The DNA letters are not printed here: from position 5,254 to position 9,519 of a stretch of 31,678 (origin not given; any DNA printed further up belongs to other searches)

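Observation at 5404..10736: VWA membrane protein plus giant pseudokinase–TPR scaffold; a domain set parallel to the T6SS threonine-phosphorylation pathway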

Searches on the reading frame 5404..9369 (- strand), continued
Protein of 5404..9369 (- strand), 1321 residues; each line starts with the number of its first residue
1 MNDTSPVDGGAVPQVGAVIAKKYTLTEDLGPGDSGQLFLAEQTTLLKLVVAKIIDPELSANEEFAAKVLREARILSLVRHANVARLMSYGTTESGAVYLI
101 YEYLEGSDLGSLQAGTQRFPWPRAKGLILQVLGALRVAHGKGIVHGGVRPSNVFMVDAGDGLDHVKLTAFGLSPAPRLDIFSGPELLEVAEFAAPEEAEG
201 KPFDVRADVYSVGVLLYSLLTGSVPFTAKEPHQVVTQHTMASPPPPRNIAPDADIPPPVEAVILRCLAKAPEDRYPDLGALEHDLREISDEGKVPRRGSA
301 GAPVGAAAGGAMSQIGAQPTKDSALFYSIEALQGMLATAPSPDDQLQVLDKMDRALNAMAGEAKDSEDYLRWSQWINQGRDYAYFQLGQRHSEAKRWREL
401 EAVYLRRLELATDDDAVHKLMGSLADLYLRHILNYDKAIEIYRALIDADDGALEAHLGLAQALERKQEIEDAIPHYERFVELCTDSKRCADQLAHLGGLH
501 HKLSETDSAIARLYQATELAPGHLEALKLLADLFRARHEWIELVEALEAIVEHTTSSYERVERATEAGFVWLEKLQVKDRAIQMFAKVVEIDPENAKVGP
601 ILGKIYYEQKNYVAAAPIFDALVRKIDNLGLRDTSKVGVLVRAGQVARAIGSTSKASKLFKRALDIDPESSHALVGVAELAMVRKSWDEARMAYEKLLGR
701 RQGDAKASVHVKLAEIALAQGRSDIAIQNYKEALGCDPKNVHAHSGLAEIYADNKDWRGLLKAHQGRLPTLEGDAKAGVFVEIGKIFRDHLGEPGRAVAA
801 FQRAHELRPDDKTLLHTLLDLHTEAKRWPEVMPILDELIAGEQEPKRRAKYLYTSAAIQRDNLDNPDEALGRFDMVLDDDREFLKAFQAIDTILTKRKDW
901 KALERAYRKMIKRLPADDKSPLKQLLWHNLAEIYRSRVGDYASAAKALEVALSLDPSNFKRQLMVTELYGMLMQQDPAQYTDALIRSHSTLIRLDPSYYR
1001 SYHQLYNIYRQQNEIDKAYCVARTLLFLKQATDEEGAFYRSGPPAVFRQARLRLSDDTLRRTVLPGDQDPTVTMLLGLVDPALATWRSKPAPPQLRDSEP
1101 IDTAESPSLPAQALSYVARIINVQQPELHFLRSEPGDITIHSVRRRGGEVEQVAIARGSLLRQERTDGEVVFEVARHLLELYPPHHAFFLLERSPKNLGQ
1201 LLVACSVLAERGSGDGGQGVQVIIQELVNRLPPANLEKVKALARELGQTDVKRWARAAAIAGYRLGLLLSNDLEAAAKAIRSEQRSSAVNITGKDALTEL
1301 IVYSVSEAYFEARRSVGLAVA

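Call 43: find_related_loci(query=A3, collection=genome_contigs, flank=10000)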
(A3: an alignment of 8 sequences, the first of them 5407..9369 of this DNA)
Query A3 (1321 aa) in genome_contigs; peptide patterns used: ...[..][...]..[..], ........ (x = any residue, [..] = any of these).
498 stretches matched a pattern; 100 encode a relative of the query (tblastn E <= 1e-3); the best 80 are kept; 80 distinct loci.
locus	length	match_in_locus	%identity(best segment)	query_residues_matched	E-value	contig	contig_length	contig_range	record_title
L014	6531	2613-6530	92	1-1306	0e+0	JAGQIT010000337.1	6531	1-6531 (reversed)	MAG: Myxococcales bacterium isolate HKST-UBA11 2015-01-06_1_(paired)_contig_75303, whole genome shotgun sequence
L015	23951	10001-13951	71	1-1321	0e+0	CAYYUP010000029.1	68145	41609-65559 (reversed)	MAG TPA_asm: uncultured Nannocystis sp. isolate binchicken_co67_189 genome assembly, contig: NODE_296_length_68145_cov_8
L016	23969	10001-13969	76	1-1321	0e+0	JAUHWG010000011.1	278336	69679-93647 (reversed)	MAG: Polyangia bacterium isolate 2_bin.15 NODE_66_length_278336_cov_7.710897, whole genome shotgun sequence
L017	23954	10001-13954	70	2-1320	0e+0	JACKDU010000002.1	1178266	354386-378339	MAG: Myxococcales bacterium isolate HK-STAS-MYXO-15 HK-STAS-MYXO-15_2, whole genome shotgun sequence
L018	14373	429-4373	61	1-1320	0e+0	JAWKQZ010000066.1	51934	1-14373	MAG: Nannocystaceae bacterium isolate BC1.173 BC1.173.fa-66, whole genome shotgun sequence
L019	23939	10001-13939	58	1-1320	0e+0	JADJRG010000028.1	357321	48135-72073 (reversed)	MAG: Nannocystis sp. isolate Fred_18-Q3-R57-64_MAXAC.384 tig00350976-10-3571600, whole genome shotgun sequence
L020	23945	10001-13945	42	1-1321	0e+0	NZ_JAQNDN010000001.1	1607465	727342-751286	Nannocystis radixulma strain NCELM 000000Farrow, whole genome shotgun sequence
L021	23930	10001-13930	42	7-1321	0e+0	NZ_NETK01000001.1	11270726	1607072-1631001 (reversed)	Nannocystis exedens strain DSM 71 utg0, whole genome shotgun sequence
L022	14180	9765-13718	43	1-1320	0e+0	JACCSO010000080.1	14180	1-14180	MAG: Nannocystis sp. isolate MGR_bin50 SD2897-2912_k127_2821028, whole genome shotgun sequence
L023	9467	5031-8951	42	8-1321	0e+0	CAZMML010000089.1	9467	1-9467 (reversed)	MAG TPA_asm: uncultured Nannocystis sp. isolate binchicken_co118_275 genome assembly, contig: NODE_8712_length_9467_cov_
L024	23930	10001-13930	42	7-1321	0e+0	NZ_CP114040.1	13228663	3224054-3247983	Nannocystis punicea strain FL3 chromosome, complete genome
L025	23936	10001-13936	42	5-1321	0e+0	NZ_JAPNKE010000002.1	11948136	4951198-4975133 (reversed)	Nannocystis pusilla strain Na p29 contig_2, whole genome shotgun sequence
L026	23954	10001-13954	41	1-1321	0e+0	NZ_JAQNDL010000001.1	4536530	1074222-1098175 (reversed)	Nannocystis bainbridge strain BB15-2 000000Farrow, whole genome shotgun sequence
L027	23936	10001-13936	42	5-1321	0e+0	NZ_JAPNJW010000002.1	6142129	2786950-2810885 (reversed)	Nannocystis sp. RBIL2 ctg.s1.000001F, whole genome shotgun sequence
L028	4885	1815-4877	43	1-1032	0e+0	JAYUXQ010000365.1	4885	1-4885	MAG: Nannocystis sp. isolate GL133_UP_concoct_53 GL133_UP_concoct_53_364, whole genome shotgun sequence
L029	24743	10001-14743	39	329-1321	0e+0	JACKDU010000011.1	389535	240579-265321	MAG: Myxococcales bacterium isolate HK-STAS-MYXO-15 HK-STAS-MYXO-15_11, whole genome shotgun sequence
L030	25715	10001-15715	39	329-1321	0e+0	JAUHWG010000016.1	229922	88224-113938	MAG: Polyangia bacterium isolate 2_bin.15 NODE_99_length_229922_cov_8.051764, whole genome shotgun sequence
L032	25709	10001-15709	38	329-1321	0e+0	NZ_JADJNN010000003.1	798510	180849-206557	MAG: Nannocystis sp. isolate EsbW_18-Q3-R4-48_MAXAC.145 tig00001988-10-7979070, whole genome shotgun sequence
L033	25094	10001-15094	38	329-1321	0e+0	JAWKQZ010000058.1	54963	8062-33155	MAG: Nannocystaceae bacterium isolate BC1.173 BC1.173.fa-58, whole genome shotgun sequence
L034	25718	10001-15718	39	329-1321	0e+0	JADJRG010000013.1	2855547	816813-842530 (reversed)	MAG: Nannocystis sp. isolate Fred_18-Q3-R57-64_MAXAC.384 tig00350862-10-28537670, whole genome shotgun sequence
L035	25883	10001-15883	38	330-1321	0e+0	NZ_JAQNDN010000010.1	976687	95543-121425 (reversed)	Nannocystis radixulma strain NCELM 000002Farrow, whole genome shotgun sequence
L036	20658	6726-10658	42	1-1321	0e+0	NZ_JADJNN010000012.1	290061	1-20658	MAG: Nannocystis sp. isolate EsbW_18-Q3-R4-48_MAXAC.145 tig00006389-10-2893030, whole genome shotgun sequence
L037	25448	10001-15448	38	332-1321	0e+0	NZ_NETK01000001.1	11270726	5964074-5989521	Nannocystis exedens strain DSM 71 utg0, whole genome shotgun sequence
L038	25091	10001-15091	38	332-1321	0e+0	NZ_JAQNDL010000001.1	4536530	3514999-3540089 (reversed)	Nannocystis bainbridge strain BB15-2 000000Farrow, whole genome shotgun sequence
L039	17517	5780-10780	38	315-1321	0e+0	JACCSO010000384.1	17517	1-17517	MAG: Nannocystis sp. isolate MGR_bin50 SD2897-2912_k127_242390, whole genome shotgun sequence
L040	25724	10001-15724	38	332-1321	0e+0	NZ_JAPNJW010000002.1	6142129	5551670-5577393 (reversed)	Nannocystis sp. RBIL2 ctg.s1.000001F, whole genome shotgun sequence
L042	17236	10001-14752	37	329-1321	0e+0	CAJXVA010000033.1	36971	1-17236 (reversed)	MAG TPA_asm: uncultured proteobacterium isolate SRR3933246_bin.3_MetaBAT_v2.12.1_MAG genome assembly, contig: NODE_244_l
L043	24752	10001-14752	37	329-1321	0e+0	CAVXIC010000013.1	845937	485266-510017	MAG: uncultured bacterium isolate MFD03250.bin.1.10 genome assembly, contig: contig_19210, whole genome shotgun sequence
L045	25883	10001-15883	38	330-1321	0e+0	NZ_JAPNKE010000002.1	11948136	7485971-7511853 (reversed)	Nannocystis pusilla strain Na p29 contig_2, whole genome shotgun sequence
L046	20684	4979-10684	38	329-1321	0e+0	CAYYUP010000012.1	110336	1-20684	MAG TPA_asm: uncultured Nannocystis sp. isolate binchicken_co67_189 genome assembly, contig: NODE_71_length_110336_cov_1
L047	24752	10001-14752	37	329-1321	0e+0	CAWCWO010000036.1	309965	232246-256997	MAG: uncultured proteobacterium isolate MFD03250.bin.1.164 genome assembly, contig: contig_9408, whole genome shotgun se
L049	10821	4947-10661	39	329-1321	0e+0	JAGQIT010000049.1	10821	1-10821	MAG: Myxococcales bacterium isolate HKST-UBA11 2015-01-06_1_(paired)_contig_14093, whole genome shotgun sequence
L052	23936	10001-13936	36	15-1321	0e+0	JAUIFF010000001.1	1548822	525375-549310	MAG: Polyangia bacterium isolate 8_bin.71 NODE_3_length_1548822_cov_7.448400, whole genome shotgun sequence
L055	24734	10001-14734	38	329-1321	0e+0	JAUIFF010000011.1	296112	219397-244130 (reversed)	MAG: Polyangia bacterium isolate 8_bin.71 NODE_81_length_296112_cov_8.619768, whole genome shotgun sequence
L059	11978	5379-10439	38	329-1321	0e+0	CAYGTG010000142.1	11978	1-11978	MAG TPA_asm: uncultured Nannocystaceae bacterium isolate ERP117304_co3_187 genome assembly, contig: NODE_7470_length_119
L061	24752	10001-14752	38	308-1321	0e+0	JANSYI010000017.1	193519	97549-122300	MAG: bacterium isolate bin.47 k141_216468_length_193519_cov_86.7191, whole genome shotgun sequence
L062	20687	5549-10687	36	329-1320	0e+0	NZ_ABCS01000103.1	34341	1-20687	Plesiocystis pacifica SIR-1 1103186006317, whole genome shotgun sequence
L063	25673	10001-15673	38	329-1321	0e+0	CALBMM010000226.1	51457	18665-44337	MAG TPA_asm: uncultured proteobacterium isolate SRR6227243_bin.109_CONCOCT_v1.1_MAG genome assembly, contig: ERZ795105.7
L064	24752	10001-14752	38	329-1321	0e+0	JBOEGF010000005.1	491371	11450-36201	MAG: Nannocystales bacterium isolate PBSAdel1 PBSA13b_contig_33, whole genome shotgun sequence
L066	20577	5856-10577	38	329-1321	0e+0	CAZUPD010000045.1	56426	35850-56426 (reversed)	MAG TPA_asm: uncultured Nannocystaceae bacterium isolate SRP334346_co1_110 genome assembly, contig: NODE_652_length_5642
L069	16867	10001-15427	37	329-1321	0e+0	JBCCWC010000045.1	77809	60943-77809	MAG: Myxococcota bacterium isolate P01_E01_bin.52 k141_20697_length_77809_cov_26.0000, whole genome shotgun sequence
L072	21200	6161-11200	31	376-1321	2e-136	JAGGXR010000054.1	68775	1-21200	MAG: Deltaproteobacteria bacterium isolate AUK157 PB_MBMC_111_c_000000000117, whole genome shotgun sequence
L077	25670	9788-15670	38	330-1321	0e+0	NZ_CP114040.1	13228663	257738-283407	Nannocystis punicea strain FL3 chromosome, complete genome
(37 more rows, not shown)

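Call 47: search_protein_families(library=pfam, proteins=[L037:3311-15448:+, L037:15797-17512:-, L021:9980-13930:+, L021:8439-9122:+, L021:13972-15723:+, L021:6136-7272:+], max_evalue=0.0001)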
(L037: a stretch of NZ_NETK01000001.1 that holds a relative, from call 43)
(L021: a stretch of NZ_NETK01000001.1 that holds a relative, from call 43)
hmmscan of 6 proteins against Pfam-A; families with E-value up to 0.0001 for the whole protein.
L037:3311-15448:+ (4046 aa): 14 families
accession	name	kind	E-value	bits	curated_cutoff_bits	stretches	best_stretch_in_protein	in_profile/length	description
PF13176.12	TPR_7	-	2.2e-54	177.4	27.9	0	2956-2983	1-28/36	Tetratricopeptide repeat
PF13181.12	TPR_8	-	5.5e-46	151.3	25.7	0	3431-3461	3-33/34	Tetratricopeptide repeat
PF14559.12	TPR_19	-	1.3e-41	141.2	25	3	3151-3205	6-61/68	Tetratricopeptide repeat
PF07719.23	TPR_2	-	8.2e-38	125.8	27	0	3430-3462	2-34/34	Tetratricopeptide repeat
PF00515.34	TPR_1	-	1.3e-31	107.6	27.8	1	3431-3462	3-34/34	Tetratricopeptide repeat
PF25064.1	ARM_TT21_5th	-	5.4e-31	107.8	27.8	0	3516-3603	16-102/117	TT21 fifth ARM repeats domain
PF13174.12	TPR_6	-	1.2e-28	98.2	26.3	0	2181-2212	3-33/33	Tetratricopeptide repeat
PF13428.12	TPR_14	-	4.2e-22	76.8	23.5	0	3356-3398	2-44/44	Tetratricopeptide repeat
PF13414.12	TPR_11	-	1.1e-18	67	26.8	0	2933-2968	7-42/42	TPR repeat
PF13424.12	TPR_12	-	8.7e-16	58.3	30.1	1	3391-3458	5-74/77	Tetratricopeptide repeat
PF13431.12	TPR_17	-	4.8e-14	51.8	24.4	0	2943-2971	2-30/34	Tetratricopeptide repeat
PF23914.1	TPR_CcmH_CycH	-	1.3e-11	45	42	0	3434-3534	55-154/158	Cytochrome c-type biogenesis protein H TPR domain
PF13371.12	TPR_9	-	6.3e-07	29.8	35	0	3150-3206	9-65/73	Tetratricopeptide repeat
PF13432.12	TPR_16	-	2.6e-05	25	32.7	0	3359-3416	1-58/65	Tetratricopeptide repeat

L037:15797-17512:- (572 aa): 6 families
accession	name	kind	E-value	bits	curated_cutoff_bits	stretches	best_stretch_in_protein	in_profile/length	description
PF00211.25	Guanylate_cyc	-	7.9e-31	107.5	21.9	1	380-559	7-181/183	Adenylate and Guanylate cyclase catalytic domain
PF00498.31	FHA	-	1.6e-18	67.4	20.7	1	63-126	2-67/67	FHA domain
PF01590.32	GAF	-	3e-17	63.8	22.4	1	202-335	1-133/133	GAF domain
PF13185.12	GAF_2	-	8.8e-16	58.8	28.6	1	201-336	2-136/136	GAF domain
PF13492.12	GAF_3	-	1.5e-15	58.1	27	1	202-337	1-129/129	GAF domain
PF16697.10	Yop-YscD_cpl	-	1e-09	38.9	33.2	1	63-134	20-92/94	Inner membrane component of T3SS, cytoplasmic domain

L021:9980-13930:+ (1317 aa): 18 families
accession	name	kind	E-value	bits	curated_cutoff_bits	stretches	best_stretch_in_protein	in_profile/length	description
PF14559.12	TPR_19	-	8.6e-34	116.1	25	3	421-465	5-49/68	Tetratricopeptide repeat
PF00069.31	Pkinase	-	1.5e-31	110.2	31.7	1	26-274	3-252/263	Protein kinase domain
PF07714.23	PK_Tyr_Ser-Thr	-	7.8e-27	94.6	23.1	1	26-274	3-249/258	Protein tyrosine and serine/threonine kinase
PF13176.12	TPR_7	-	1.8e-23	81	27.9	0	444-474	2-32/36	Tetratricopeptide repeat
PF13181.12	TPR_8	-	2.9e-20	71.1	25.7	0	561-584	11-34/34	Tetratricopeptide repeat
PF13428.12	TPR_14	-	2.9e-20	71.1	23.5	0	627-669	2-44/44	Tetratricopeptide repeat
PF07719.23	TPR_2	-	1.2e-19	69.2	27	0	627-659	2-34/34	Tetratricopeptide repeat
PF23914.1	TPR_CcmH_CycH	-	9.8e-17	61.7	42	0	565-615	101-151/158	Cytochrome c-type biogenesis protein H TPR domain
PF13432.12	TPR_16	-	2.1e-16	60.5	32.7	2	631-692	2-63/65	Tetratricopeptide repeat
PF13431.12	TPR_17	-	1.2e-15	56.8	24.4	0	429-462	1-34/34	Tetratricopeptide repeat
PF00515.34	TPR_1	-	4.1e-14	52.1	27.8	0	637-659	12-34/34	Tetratricopeptide repeat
PF13174.12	TPR_6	-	1.3e-13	51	26.3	0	442-468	1-27/33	Tetratricopeptide repeat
PF13371.12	TPR_9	-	2.7e-12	46.9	35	0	422-476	10-64/73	Tetratricopeptide repeat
PF13424.12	TPR_12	-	4.8e-11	43.1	30.1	1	662-730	5-75/77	Tetratricopeptide repeat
PF25064.1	ARM_TT21_5th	-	1.1e-10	42.3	27.8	0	667-728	8-63/117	TT21 fifth ARM repeats domain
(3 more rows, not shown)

L021:8439-9122:+ (228 aa): 0 families

L021:13972-15723:+ (584 aa): 0 families

L021:6136-7272:+ (379 aa): 3 families
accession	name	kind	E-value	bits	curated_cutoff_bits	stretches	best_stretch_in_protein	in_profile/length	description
PF16576.10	HlyD_D23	-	5e-23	81.9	30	1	77-289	19-208/214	Barrel-sandwich domain of CusB or HlyD membrane-fusion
PF13437.12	HlyD_3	-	1.3e-15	58.4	22.2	1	188-287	2-102/106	HlyD family secretion protein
PF00364.28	Biotin_lipoyl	-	6.2e-05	23.2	22.1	0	86-110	15-38/73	Biotin-requiring enzyme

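Call 78: search_protein_families(library=padloc, proteins=[window:5407-9369:-], max_evalue=0.001)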
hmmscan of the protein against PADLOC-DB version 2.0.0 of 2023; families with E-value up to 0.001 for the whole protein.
window:5407-9369:- (1321 aa): 33 families (the best 25 are shown)
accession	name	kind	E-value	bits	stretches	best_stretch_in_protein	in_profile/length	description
PDLC04053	PD-T4-6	-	3.9e-56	188.8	1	21-297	9-280/311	-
PDLC04042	PD-T4-6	-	8.7e-55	184.4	1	17-291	5-275/292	-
PDLC04061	PD-T4-6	-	6.1e-54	182.4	1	13-318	8-316/510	-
PDLC04041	PD-T4-6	-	1.7e-52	177.1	1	18-302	25-307/443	-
PDLC04054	PD-T4-6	-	1.4e-49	167.4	1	16-290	6-275/347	-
PDLC04060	PD-T4-6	-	3.7e-49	165.9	1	15-291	2-272/486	-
PDLC04138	mad6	-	6e-46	155.6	1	20-275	50-301/659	mads_6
PDLC04039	PD-T4-6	-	1.4e-45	154.2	1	14-293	8-280/458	-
PDLC04043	PD-T4-6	-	3.7e-45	152.8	1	20-297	14-286/452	-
PDLC04047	PD-T4-6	-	3.1e-43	146.1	1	15-289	4-273/327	-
PDLC04052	PD-T4-6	-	6.7e-42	142.3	1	18-309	6-296/496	-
PDLC04057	PD-T4-6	-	5.2e-41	139.1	1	15-294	2-276/443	-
PDLC04040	PD-T4-6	-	8e-37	125.2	1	30-299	3-275/547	-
PDLC04048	PD-T4-6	-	7.5e-36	122.2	1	14-286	3-270/354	-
PDLC04050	PD-T4-6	-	7.8e-31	105.5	1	22-288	64-326/480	-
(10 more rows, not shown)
